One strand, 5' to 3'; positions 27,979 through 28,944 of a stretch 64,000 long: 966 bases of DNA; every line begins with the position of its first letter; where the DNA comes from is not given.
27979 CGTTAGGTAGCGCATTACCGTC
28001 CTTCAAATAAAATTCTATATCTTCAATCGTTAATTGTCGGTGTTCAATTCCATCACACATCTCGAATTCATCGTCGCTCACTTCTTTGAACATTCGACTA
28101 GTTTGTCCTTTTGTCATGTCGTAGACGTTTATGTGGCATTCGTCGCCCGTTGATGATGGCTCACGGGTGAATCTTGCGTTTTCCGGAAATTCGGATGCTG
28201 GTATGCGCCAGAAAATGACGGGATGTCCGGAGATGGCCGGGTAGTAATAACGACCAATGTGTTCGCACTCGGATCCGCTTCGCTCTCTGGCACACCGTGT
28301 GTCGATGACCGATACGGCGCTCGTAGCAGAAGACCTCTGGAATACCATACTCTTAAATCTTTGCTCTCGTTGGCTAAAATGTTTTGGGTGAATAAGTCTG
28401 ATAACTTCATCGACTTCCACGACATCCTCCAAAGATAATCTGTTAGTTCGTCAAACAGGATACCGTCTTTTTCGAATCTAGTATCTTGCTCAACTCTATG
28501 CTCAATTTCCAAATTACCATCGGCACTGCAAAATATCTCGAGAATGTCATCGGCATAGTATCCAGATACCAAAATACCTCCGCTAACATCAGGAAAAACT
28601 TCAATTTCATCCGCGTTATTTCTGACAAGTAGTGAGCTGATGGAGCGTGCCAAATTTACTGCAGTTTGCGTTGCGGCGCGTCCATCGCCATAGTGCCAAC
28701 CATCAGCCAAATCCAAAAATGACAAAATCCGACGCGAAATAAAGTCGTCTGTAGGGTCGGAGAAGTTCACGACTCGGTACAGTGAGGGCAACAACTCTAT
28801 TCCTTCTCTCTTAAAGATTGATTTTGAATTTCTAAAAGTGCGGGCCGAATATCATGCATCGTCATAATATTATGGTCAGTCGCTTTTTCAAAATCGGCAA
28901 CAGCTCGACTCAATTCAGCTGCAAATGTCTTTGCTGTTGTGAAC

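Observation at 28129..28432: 101-codon out-of-frame overlap between putative antitoxin tail and putative toxin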

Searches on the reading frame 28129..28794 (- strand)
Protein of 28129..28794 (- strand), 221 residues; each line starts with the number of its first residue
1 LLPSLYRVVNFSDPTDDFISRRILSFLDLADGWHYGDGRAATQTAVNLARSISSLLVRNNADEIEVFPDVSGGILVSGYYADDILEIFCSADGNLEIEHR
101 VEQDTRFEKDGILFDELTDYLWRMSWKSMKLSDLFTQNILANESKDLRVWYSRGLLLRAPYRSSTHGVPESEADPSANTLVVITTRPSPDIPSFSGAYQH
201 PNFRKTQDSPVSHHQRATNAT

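Call 4: search_protein_families(library=pfam, proteins=[window:28129-28794:-], max_evalue=1)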
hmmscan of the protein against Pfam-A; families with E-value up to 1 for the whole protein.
window:28129-28794:- (221 aa): 0 families

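Call 5: search_protein_families(library=padloc, proteins=[window:28129-28794:-], max_evalue=1)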
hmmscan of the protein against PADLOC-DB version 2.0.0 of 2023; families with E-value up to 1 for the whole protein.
window:28129-28794:- (221 aa): 3 families
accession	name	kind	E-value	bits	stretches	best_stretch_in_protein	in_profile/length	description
PDLC04577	PDC-M32A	-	0.0023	15.1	1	25-121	275-369/384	-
PDLC04576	PDC-M32A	-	0.0028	14.5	1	20-110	262-351/375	-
PDLC04575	PDC-M32A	-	0.0084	13.2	1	19-76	258-315/375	-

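Call 6: search_protein_families(library=ncbifam, proteins=[window:28129-28794:-], max_evalue=1)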
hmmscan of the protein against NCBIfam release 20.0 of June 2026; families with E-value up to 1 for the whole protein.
window:28129-28794:- (221 aa): 0 families

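Call 7: search_protein_families(library=phrogs, proteins=[window:28129-28794:-], max_evalue=1)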
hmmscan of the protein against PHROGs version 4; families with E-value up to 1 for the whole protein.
window:28129-28794:- (221 aa): 1 family
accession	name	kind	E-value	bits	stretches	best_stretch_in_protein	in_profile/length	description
phrog_38215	-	unknown function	0.02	16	1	7-72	32-95/103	-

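Call 8: find_homologous_proteins(query=window:28129-28794:-, max_evalue=0.01)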
Query window:28129-28794:- (221 aa): 4 proteins with E <= 0.01 among 816 candidates.
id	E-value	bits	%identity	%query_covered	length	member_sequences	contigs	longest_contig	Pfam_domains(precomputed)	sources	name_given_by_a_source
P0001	4.6e-144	495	100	100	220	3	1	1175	-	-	-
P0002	1.5e-66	242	58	95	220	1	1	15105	-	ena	-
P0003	1.1e-65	239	57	94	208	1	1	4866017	-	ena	-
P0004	1.2e-30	125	40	78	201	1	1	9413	-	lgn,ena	-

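Call 11: find_encoding_contigs(protein=P0002, flank=5000)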
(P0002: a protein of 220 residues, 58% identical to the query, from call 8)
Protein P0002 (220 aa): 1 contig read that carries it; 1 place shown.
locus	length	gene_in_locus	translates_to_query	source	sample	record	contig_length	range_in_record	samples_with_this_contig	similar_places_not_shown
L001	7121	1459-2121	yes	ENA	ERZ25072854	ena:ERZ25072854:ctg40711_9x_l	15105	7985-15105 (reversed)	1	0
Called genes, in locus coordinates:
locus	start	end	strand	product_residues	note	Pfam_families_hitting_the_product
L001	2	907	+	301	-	?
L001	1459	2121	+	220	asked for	-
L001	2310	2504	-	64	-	-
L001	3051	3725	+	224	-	PF01609:DDE_Tnp_1 (weak)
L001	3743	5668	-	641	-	-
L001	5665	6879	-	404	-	PF00108:Thiolase_N, PF22691:Thiolase_C_1 (faint), PF02803:Thiolase_C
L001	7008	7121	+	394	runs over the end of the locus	PF07690:MFS_1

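Call 12: find_encoding_contigs(protein=P0003, flank=5000)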
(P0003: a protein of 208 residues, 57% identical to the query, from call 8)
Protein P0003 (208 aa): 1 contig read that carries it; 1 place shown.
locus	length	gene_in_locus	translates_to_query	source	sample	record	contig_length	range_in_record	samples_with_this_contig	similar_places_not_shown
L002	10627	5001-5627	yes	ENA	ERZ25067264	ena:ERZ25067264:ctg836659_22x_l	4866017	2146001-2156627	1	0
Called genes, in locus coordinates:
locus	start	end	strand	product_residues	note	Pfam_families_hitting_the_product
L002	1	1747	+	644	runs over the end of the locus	PF00012:HSP70, PF06723:MreB_Mbl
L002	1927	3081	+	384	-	PF00226:DnaJ, PF01556:DnaJ_C, PF00684:DnaJ_CXXCXGXG, PF27439:DnaJ_C_2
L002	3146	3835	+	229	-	PF04191:PEMT (weak)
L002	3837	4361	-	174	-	PF06319:MmcB-like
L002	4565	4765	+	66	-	-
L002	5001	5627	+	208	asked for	-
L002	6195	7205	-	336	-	PF00111:Fer2, PF00970:FAD_binding_6 (weak), PF00175:NAD_binding_1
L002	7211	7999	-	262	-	PF05138:PaaA_PaaC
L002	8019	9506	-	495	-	PF00171:Aldedh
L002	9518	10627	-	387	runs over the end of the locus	PF00108:Thiolase_N, PF00109:ketoacyl-synt, PF02803:Thiolase_C, PF22691:Thiolase_C_1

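Call 13: find_encoding_contigs(protein=P0004, flank=5000)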
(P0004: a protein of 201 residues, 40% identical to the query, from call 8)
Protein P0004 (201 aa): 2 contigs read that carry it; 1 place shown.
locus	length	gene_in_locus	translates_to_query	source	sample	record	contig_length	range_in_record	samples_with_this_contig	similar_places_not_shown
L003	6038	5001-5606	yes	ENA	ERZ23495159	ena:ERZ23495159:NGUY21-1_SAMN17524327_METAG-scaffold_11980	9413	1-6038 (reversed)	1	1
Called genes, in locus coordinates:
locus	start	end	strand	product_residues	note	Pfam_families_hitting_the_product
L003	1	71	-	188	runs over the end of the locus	PF01066:CDP-OH_P_transf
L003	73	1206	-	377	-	PF09839:DUF2066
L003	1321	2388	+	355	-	PF00586:AIRS, PF02769:AIRS_C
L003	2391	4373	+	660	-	PF13450:NAD_binding_8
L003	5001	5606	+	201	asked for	-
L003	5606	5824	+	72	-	-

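Call 45: search_protein_representatives(alignment_id=A4)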
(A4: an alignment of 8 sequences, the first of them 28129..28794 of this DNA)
Query: 8 sequences, 201 profile positions. Proteins with E-value up to 0.001 (for the whole library): 1910; up to 1e-10: 1060; up to 1e-30: 91. The best 150 are listed.
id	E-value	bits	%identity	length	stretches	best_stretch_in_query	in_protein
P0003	5.0e-84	297.2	-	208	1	18-201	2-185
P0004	1.2e-80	286.2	-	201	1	2-195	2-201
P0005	4.2e-72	258.3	-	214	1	9-201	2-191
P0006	4.5e-70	251.7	-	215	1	3-189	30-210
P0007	3.6e-66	238.9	-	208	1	12-200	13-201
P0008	8.4e-64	231.2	-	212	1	12-200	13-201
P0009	4.1e-61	222.4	-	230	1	14-200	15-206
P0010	8.0e-58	211.7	-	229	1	16-200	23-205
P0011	8.4e-58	211.6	-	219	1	18-199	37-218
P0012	1.3e-57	211.0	-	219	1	14-200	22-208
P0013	2.5e-57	210.0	-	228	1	14-200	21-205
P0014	8.1e-56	205.1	-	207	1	14-195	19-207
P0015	2.0e-53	197.3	-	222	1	21-201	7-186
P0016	6.7e-53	195.6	-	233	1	17-200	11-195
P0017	9.2e-52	191.9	-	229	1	18-191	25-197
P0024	7.4e-47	175.9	-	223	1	13-200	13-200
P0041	2.3e-43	164.4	-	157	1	20-174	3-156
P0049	5.3e-41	156.8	-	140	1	17-134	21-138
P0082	1.7e-32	129.0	-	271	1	18-129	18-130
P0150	2.0e-23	99.4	-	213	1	20-200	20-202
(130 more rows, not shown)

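Call 46: predict_structure(alignment_id=A4)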
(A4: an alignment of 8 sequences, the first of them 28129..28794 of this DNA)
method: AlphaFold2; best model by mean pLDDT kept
length: 221 residues; sequences in the alignment: 8
mean_pLDDT: 63.7   pTM: 0.55
mean pLDDT of the five models: 63.7, 62.0, 61.5, 57.6, 56.1
residues with pLDDT >= 90: 62; 70-90: 44; 50-70: 18; < 50: 97
segments of 3 or more residues with pLDDT < 50: 1-12, 138-221
pLDDT, mean of each block of 10 residues (from residue 1): 36 66 94 88 97 91 92 93 91 92 78 89 69 54 35 31 41 35 31 31 33 38 37
secondary structure, 60 per line:
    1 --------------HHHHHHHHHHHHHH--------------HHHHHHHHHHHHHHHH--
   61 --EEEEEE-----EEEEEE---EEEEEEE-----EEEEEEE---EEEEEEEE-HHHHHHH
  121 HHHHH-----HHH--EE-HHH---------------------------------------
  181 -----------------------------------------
elements in order: H15-28 H43-58 E63-68 E74-79 E83-89 E95-101 E105-112 H114-125

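Call 50: fold_search(model_id=the predicted structure, library=pdb)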
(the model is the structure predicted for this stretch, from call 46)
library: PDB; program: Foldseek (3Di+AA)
matches with E <= 10: 421; with E <= 0.001: 0
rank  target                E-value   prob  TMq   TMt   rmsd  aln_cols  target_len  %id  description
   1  4fma_I                7.9e-02  0.80  0.23  0.15  11.5       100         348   15  EspG structure (released 2012-09-05)
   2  4fma_D                1.6e-01  0.66  0.23  0.15  12.1        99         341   15  EspG structure (released 2012-09-05)
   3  4fma_H                1.8e-01  0.85  0.24  0.16   5.9        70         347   17  EspG structure (released 2012-09-05)
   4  4fma_J                1.8e-01  0.63  0.22  0.15  12.2        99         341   15  EspG structure (released 2012-09-05)
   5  3pcs_C                1.9e-01  0.57  0.23  0.15  12.0       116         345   16  Structure of EspG-PAK2 autoinhibitory Ialpha3 helix complex (released 2011-01-05)
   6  4fma_C                2.1e-01  0.82  0.24  0.16   5.8        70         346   16  EspG structure (released 2012-09-05)
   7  4fma_F                2.3e-01  0.63  0.24  0.16  10.2        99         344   14  EspG structure (released 2012-09-05)
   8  4fma_K                2.4e-01  0.82  0.24  0.16   5.8        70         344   16  EspG structure (released 2012-09-05)
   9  4fma_A                2.4e-01  0.54  0.23  0.15  11.6       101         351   15  EspG structure (released 2012-09-05)
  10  3q1c                  2.4e-01  0.47  0.23  0.15  12.3       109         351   15  Structure of EspG Protein (released 2011-02-23)
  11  4fmc_C                2.7e-01  0.51  0.23  0.15  11.1       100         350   16  EspG-Rab1 complex (released 2012-09-05)
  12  4fma_L                3.1e-01  0.51  0.23  0.15  12.0        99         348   13  EspG structure (released 2012-09-05)
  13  4fma_E                3.1e-01  0.51  0.24  0.15  11.1        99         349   15  EspG structure (released 2012-09-05)
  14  3pcs_B                3.1e-01  0.51  0.23  0.15  11.6       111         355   14  Structure of EspG-PAK2 autoinhibitory Ialpha3 helix complex (released 2011-01-05)
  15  4fma_G                4.1e-01  0.69  0.24  0.16   5.8        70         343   16  EspG structure (released 2012-09-05)
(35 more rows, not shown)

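Call 51: find_homologous_proteins(query=P0082, max_evalue=0.001)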
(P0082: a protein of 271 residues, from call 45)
Query P0082 (271 aa): 2 proteins with E <= 0.001 among 572 candidates.
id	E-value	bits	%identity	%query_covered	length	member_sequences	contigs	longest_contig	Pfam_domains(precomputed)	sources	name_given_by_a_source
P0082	1.5e-185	633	100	100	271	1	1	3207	-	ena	-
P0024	1.1e-51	194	71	46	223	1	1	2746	-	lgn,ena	-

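Call 53: find_encoding_contigs(protein=P0082, flank=3000)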
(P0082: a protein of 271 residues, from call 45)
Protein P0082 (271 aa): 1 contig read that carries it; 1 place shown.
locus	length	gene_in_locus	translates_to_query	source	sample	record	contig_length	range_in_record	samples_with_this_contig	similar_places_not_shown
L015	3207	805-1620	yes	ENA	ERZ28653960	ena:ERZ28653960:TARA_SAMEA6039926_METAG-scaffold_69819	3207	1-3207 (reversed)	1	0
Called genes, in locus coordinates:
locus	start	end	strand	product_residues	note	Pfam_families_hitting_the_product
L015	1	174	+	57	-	?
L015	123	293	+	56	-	-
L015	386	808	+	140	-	-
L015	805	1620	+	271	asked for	-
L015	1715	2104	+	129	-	-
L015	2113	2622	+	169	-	PF06114:Peptidase_M78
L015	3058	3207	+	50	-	?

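Call 54: find_encoding_contigs(protein=P0024, flank=3000)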
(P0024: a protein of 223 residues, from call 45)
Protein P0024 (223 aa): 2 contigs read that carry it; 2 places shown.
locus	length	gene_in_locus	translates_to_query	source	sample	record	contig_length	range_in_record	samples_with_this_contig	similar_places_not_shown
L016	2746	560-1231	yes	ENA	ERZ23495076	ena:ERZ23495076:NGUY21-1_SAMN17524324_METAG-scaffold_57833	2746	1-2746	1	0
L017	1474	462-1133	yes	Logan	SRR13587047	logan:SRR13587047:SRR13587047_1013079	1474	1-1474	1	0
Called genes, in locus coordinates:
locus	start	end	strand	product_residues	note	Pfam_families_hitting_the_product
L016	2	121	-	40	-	?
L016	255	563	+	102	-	-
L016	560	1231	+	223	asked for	-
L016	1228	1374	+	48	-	-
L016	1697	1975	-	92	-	-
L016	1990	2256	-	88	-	-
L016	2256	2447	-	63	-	-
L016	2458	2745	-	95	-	?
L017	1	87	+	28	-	?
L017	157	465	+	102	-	-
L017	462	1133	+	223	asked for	-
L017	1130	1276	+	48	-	-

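Call 63: search_solved_structures(query=A4, max_evalue=10)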
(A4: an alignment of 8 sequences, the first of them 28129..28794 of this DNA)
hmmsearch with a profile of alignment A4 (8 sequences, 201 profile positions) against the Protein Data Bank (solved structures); distinct sequences matched with E-value up to 10: 7.
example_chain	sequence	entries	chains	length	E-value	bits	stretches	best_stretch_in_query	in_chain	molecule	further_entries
7lvh_A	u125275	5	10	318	0.97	12.2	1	79-125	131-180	AP2-associated protein kinase 1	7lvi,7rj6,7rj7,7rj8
4wsq_A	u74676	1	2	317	1.1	12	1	79-125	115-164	AP2-associated protein kinase 1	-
9qb5_A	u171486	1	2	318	1.1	12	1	79-125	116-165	AP2-associated protein kinase 1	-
8gmc_A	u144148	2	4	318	1.1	12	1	79-125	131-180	AP2-associated protein kinase 1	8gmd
2zxx_C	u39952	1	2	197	1.2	11.9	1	78-120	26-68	DNA replication factor Cdt1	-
5l4q_A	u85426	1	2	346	1.3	11.8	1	79-125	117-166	AP2-associated protein kinase 1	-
5te0_A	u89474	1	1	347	1.3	11.8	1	79-125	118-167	AP2-associated protein kinase 1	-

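Call 67: find_encoding_contigs(protein=P0007, flank=2500, max_places=2)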
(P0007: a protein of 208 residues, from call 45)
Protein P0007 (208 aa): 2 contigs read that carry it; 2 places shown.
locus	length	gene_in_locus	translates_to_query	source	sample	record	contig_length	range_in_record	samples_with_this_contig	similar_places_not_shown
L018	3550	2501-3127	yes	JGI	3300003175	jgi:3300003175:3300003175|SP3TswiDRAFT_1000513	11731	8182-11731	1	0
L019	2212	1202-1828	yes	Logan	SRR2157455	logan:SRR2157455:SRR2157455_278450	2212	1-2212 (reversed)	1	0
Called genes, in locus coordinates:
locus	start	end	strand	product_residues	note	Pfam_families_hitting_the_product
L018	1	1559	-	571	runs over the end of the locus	PF02730:AFOR_N, PF01314:AFOR_C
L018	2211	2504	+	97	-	-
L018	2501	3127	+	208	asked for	-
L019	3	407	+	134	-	?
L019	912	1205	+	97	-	-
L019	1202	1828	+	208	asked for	-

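Call 69: find_encoding_contigs(protein=P0049, flank=2500, max_places=2)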
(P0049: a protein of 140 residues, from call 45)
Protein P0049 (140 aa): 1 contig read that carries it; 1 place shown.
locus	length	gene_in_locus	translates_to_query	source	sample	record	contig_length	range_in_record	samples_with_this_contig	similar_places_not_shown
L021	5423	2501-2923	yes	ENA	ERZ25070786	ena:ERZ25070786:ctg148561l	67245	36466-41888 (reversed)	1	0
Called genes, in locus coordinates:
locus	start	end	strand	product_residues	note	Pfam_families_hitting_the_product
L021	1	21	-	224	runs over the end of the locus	PF00923:TAL_FSA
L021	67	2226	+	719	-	PF17764:PriA_3primeBD, PF00270:DEAD, PF04851:ResIII (weak), PF18319:Zn_ribbon_PriA, PF18074:PriA_C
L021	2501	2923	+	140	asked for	-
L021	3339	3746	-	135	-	PF01850:PIN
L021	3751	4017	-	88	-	PF02604:PhdYeFM_antitox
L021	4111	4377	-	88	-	PF02604:PhdYeFM_antitox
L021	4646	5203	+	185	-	PF00213:OSCP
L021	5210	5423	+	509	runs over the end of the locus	PF02874:ATP-synt_ab_N, PF00006:ATP-synt_ab, PF00306:ATP-synt_ab_C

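Call 70: find_encoding_contigs(protein=P0150, flank=2500, max_places=2)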
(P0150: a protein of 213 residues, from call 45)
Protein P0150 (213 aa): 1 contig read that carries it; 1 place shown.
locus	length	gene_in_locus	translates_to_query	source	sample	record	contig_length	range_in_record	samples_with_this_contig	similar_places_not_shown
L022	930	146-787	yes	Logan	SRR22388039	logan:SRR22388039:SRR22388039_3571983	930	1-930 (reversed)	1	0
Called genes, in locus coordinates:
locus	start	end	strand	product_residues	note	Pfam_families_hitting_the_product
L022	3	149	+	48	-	?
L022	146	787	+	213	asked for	-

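Call 71: find_encoding_contigs(protein=P0041, flank=2500, max_places=2)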
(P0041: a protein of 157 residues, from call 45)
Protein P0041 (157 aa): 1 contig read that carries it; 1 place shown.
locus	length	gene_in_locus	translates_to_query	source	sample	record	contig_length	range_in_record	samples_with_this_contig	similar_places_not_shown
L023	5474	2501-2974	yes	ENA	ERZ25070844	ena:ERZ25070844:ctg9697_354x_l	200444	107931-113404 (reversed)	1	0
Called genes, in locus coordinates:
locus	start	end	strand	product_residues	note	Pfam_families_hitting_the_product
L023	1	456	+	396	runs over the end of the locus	PF13676:TIR_2 (weak)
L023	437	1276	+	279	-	PF18163:LD_cluster2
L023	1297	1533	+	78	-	-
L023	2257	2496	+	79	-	-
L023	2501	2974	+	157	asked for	-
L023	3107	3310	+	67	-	-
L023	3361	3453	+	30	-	-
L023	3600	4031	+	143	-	-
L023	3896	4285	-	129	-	-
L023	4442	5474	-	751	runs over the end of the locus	PF14236:DruA, PF01609:DDE_Tnp_1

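Call 86: search_protein_families(library=padloc, alignment_id=A4, max_evalue=0.1)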
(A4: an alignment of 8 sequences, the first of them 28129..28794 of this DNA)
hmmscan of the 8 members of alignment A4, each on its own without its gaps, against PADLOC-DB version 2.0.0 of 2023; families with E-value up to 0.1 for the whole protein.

A. member 1, window:28129-28794:- (221 aa): 3 families
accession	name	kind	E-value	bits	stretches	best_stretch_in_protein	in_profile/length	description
PDLC04577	PDC-M32A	-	0.0023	15.1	1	25-121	275-369/384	-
PDLC04576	PDC-M32A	-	0.0028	14.5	1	20-110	262-351/375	-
PDLC04575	PDC-M32A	-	0.0084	13.2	1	19-76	258-315/375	-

B. families by the number of members that match (of 8 scanned): 5 families
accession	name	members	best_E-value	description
PDLC04577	PDC-M32A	5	0.0003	-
PDLC04576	PDC-M32A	4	2.3e-05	-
PDLC04575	PDC-M32A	3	0.0025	-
PDLC04574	PDC-M32A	1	0.0029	-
PDLC03610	REase_MTase_IIG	1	0.0046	Type IIG restriction enzyme-methyltransferase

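Call 97: search_protein_families(library=pfam, alignment_id=A4, max_evalue=1)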
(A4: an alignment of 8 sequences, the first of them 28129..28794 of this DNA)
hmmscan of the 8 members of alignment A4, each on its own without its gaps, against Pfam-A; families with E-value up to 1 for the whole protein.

A. member 1, window:28129-28794:- (221 aa): 0 families

B. families by the number of members that match (of 8 scanned): 2 families
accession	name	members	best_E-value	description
PF24491.1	DUF7586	1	0.1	Domain of unknown function (DUF7586)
PF24893.1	DUF7743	1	0.18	Domain of unknown function (DUF7743)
